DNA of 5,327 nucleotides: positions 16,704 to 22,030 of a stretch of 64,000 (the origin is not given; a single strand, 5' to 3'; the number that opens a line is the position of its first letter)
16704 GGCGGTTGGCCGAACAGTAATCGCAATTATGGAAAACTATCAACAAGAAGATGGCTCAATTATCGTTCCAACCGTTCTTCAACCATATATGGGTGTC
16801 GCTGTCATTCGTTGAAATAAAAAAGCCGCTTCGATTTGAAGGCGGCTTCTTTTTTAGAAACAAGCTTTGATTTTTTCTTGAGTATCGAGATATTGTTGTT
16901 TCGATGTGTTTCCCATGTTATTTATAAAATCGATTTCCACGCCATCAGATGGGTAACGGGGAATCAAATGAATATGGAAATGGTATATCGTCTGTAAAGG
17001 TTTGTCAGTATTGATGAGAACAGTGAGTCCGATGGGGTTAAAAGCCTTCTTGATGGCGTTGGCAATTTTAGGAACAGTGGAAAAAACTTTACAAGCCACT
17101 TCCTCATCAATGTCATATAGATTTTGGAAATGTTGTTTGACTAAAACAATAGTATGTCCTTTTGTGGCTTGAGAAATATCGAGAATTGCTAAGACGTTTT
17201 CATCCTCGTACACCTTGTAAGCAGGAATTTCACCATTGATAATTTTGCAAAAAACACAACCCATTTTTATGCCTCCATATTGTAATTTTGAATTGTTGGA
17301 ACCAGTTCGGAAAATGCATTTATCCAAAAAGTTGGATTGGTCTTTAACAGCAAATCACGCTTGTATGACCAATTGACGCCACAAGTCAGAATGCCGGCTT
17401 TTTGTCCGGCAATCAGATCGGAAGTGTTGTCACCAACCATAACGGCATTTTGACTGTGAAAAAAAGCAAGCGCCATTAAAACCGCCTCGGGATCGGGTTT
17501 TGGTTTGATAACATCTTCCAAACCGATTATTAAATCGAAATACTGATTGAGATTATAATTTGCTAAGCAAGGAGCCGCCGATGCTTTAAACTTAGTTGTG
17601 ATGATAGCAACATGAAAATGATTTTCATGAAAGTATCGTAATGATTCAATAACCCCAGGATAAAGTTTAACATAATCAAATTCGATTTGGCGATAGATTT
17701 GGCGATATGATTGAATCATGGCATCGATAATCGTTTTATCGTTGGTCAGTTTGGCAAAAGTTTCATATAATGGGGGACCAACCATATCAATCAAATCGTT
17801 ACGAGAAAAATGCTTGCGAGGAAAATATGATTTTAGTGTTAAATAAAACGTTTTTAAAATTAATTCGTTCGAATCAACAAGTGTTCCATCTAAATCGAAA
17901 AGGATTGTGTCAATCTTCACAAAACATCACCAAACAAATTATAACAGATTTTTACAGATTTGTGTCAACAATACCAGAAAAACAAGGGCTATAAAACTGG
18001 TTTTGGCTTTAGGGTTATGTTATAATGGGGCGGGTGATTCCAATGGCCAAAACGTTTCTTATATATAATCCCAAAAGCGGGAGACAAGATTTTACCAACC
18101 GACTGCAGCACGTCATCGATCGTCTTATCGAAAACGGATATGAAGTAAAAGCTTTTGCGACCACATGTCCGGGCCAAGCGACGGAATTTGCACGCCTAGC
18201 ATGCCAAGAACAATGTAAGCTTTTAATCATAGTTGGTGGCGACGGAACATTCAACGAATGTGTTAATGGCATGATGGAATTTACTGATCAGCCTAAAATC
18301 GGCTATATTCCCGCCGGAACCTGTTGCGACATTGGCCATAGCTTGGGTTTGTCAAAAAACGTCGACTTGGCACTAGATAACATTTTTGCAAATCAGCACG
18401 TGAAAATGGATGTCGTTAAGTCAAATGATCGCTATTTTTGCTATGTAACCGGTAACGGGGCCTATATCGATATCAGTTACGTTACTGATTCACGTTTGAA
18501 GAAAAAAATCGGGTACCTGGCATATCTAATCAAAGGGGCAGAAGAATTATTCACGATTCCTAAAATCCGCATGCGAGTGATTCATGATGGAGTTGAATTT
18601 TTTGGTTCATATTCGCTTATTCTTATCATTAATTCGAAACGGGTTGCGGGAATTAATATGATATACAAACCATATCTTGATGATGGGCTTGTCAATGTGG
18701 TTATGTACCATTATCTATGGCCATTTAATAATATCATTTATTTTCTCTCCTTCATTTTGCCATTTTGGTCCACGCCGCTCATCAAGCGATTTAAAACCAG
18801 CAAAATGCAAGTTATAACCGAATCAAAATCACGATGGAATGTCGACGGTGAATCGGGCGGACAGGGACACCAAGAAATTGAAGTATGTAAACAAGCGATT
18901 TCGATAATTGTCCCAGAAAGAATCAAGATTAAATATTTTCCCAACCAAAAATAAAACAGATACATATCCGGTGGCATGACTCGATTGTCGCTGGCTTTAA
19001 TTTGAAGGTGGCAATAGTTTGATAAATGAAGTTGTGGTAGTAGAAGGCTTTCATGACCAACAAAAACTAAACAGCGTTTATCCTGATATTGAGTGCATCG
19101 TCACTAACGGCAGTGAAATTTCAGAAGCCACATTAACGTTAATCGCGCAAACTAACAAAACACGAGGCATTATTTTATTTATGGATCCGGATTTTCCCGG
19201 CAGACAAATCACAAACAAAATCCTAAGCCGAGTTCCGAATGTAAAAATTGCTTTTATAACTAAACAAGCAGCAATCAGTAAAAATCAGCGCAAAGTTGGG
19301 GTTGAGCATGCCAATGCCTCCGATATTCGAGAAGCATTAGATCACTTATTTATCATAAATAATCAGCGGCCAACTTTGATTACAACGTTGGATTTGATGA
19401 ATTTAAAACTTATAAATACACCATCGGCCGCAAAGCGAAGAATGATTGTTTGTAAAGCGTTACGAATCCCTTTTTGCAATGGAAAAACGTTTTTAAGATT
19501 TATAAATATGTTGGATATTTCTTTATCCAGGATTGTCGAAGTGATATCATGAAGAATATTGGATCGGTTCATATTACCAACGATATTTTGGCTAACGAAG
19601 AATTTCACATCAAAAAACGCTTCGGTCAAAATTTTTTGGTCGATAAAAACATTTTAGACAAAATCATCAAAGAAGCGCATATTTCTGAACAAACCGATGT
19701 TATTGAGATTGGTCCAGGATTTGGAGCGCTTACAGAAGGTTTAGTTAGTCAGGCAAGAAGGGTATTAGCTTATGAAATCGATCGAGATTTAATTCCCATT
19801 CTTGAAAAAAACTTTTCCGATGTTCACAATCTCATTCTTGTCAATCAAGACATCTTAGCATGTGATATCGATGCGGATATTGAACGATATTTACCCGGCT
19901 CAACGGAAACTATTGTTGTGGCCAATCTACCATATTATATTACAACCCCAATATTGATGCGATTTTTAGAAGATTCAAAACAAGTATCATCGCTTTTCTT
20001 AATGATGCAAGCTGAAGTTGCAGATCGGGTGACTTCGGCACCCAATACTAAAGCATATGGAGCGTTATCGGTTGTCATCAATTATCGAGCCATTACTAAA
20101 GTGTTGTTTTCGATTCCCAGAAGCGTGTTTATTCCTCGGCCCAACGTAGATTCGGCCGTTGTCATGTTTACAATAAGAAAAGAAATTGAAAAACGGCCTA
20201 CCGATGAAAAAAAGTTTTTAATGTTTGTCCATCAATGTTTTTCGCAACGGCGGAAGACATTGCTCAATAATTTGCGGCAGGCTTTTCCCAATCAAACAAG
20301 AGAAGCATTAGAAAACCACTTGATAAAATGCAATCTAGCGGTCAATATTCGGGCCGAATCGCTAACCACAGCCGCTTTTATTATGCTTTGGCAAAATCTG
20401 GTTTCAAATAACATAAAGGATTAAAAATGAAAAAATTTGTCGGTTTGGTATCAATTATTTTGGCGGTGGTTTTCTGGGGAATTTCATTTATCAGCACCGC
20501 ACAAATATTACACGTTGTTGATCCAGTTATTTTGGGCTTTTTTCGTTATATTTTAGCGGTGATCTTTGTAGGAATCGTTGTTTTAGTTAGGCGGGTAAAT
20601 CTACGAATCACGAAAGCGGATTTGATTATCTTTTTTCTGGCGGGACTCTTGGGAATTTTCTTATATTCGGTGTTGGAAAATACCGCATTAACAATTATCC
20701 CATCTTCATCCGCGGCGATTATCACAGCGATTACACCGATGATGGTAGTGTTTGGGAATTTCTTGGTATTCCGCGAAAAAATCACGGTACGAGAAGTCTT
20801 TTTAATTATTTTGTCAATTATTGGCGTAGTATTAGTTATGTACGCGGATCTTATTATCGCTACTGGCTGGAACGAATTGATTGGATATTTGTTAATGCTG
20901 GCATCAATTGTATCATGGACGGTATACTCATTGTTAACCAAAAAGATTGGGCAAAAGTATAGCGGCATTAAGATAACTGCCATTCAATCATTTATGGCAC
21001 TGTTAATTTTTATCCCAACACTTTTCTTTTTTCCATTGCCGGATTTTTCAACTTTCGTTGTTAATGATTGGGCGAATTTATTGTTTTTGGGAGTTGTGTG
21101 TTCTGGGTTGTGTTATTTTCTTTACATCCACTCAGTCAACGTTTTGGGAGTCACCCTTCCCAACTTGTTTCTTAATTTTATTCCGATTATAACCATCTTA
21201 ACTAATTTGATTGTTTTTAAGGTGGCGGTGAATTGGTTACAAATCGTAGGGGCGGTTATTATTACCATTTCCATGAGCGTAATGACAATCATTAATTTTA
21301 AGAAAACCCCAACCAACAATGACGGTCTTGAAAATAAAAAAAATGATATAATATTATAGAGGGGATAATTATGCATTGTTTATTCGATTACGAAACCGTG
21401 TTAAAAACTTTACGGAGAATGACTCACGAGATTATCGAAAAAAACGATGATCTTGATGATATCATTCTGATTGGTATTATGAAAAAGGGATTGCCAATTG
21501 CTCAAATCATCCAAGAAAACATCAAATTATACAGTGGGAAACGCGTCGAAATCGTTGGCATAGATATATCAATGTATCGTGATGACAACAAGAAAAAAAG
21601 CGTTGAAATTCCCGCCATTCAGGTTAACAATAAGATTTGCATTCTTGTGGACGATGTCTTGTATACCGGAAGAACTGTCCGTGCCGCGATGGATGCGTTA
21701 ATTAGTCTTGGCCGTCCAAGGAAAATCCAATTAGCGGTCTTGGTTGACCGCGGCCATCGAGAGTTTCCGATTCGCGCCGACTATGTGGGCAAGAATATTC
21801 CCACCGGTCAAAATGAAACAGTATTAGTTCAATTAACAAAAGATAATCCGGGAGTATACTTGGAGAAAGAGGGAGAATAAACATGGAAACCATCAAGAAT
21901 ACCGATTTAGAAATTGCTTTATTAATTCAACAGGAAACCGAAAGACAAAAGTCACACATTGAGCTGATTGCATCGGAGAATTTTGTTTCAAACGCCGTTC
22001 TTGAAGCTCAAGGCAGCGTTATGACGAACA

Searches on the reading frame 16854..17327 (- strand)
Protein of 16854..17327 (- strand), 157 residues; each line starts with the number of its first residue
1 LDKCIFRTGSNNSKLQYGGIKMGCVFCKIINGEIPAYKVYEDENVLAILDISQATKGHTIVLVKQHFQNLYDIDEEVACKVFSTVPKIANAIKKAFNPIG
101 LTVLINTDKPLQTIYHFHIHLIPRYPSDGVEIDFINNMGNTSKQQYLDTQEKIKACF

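Call 34: search_protein_families(library=pfam, proteins=[window:16854-17327:-], max_evalue=0.00001)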
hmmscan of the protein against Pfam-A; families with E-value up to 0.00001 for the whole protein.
window:16854-17327:- (157 aa): 2 families
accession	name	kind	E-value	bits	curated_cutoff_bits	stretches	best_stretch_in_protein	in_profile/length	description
PF01230.28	HIT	-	1.1e-20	74.5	21.5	1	32-126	2-97/98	HIT domain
PF11969.13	DcpS_C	-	4.3e-15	56.6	24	1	24-123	2-101/114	Scavenger mRNA decapping enzyme C-term binding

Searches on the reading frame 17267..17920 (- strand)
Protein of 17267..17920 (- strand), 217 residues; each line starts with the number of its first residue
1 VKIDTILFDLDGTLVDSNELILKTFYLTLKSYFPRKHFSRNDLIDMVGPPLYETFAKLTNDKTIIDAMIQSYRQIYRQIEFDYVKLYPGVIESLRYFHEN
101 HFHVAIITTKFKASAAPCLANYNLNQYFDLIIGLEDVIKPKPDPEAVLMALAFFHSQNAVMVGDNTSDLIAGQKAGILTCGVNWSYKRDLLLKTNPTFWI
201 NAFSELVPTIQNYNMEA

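Call 32: search_protein_families(library=pfam, proteins=[window:17267-17920:-], max_evalue=0.00001)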
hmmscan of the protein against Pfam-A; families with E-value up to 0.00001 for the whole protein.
window:17267-17920:- (217 aa): 4 families
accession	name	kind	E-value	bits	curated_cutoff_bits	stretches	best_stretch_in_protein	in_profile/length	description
PF13419.12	HAD_2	-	5e-42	144.4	23.8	1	6-182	1-178/178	Haloacid dehalogenase-like hydrolase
PF00702.32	Hydrolase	-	2.3e-25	90.6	26.4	1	3-176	1-191/191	haloacid dehalogenase-like hydrolase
PF12710.13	HAD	-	1.2e-08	36.1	27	1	6-169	1-185/189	haloacid dehalogenase-like hydrolase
PF13242.12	Hydrolase_like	-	2.5e-07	30.9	22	1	141-202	4-71/75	HAD-hyrolase-like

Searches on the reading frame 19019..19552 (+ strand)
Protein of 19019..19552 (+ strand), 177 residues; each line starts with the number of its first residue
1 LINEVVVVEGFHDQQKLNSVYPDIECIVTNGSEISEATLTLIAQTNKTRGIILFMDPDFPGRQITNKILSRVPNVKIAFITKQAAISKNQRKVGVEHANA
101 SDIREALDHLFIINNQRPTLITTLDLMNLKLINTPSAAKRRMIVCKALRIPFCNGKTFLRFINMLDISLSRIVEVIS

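Call 32: search_protein_families(library=pfam, proteins=[window:19019-19552:+], max_evalue=0.00001)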
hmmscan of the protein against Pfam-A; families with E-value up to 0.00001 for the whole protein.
window:19019-19552:+ (177 aa): 2 families
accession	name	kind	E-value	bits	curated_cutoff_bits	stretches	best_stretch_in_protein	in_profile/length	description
PF13331.11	DUF4093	-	8.1e-21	74.8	25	1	92-174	1-84/86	Domain of unknown function (DUF4093)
PF01751.28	Toprim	-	6.5e-06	26.7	23.1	0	4-74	1-86/96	Toprim domain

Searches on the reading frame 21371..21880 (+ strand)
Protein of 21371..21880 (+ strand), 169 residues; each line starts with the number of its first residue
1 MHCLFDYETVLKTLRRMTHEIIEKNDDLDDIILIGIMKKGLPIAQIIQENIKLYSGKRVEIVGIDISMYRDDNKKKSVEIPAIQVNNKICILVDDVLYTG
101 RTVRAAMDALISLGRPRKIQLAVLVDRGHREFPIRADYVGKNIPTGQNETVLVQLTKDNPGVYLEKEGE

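Call 32: search_protein_families(library=pfam, proteins=[window:21371-21880:+], max_evalue=0.00001)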
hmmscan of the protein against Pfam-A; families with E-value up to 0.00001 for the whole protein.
window:21371-21880:+ (169 aa): 2 families
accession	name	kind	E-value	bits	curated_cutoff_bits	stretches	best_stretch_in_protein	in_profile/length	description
PF00156.33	Pribosyltran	-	2.4e-21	76.1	26.3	1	9-144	10-144/158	Phosphoribosyl transferase domain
PF14681.12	UPRTase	-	8.2e-06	25.9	27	0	24-125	61-159/206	Uracil phosphoribosyltransferase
